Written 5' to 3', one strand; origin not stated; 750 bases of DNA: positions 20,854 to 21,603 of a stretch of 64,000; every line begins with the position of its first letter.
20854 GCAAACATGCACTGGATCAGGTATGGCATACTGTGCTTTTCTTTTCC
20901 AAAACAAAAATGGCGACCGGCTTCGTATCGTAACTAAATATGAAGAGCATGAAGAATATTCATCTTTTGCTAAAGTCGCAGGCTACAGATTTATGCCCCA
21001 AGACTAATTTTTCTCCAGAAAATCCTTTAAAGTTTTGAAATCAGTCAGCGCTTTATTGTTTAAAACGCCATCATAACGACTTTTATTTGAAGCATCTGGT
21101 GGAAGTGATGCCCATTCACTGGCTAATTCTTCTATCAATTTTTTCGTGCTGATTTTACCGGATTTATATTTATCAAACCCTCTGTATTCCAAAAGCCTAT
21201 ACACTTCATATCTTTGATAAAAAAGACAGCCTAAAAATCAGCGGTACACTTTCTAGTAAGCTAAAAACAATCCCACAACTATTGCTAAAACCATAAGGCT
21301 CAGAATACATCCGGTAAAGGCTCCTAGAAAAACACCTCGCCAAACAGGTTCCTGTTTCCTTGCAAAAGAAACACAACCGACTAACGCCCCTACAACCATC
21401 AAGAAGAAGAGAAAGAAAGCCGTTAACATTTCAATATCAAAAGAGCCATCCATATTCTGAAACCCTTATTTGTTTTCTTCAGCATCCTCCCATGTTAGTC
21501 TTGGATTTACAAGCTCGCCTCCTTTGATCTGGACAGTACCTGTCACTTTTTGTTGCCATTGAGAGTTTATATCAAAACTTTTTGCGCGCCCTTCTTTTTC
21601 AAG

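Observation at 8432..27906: T7-type podovirus structural, packaging and lysis module with no replication or integration genes, wedged between core genes: candidate domesticated particle (GTA-like) system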

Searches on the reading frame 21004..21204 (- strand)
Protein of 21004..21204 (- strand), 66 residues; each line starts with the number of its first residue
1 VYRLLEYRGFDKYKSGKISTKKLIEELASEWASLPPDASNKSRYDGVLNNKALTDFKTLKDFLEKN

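Call 30: search_protein_families(library=pfam, proteins=[window:21004-21204:-], max_evalue=0.01)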
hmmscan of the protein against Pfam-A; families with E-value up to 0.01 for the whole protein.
window:21004-21204:- (66 aa): 0 families

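Call 84: search_protein_families(library=phrogs, proteins=[window:21004-21204:-], max_evalue=0.01)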
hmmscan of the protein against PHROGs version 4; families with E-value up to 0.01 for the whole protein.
window:21004-21204:- (66 aa): 2 families
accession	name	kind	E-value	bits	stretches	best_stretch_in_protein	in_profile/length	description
phrog_90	-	lysis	0.0051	15.5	1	1-39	750-785/1168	endolysin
phrog_10925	-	unknown function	0.0061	16.1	1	4-56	607-661/839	-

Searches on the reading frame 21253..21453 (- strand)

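Call 30: search_protein_families(library=pfam, proteins=[window:21253-21453:-], max_evalue=0.01)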
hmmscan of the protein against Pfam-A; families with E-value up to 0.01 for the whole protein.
window:21253-21453:- (66 aa): 1 family
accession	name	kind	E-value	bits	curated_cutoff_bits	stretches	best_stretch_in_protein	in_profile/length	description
PF17647.6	DUF5518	-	0.00058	20.4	27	1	16-62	28-73/116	Family of unknown function (DUF5518)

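Call 84: search_protein_families(library=phrogs, proteins=[window:21253-21453:-], max_evalue=0.01)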
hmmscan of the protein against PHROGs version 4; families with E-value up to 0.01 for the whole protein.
window:21253-21453:- (66 aa): 0 families
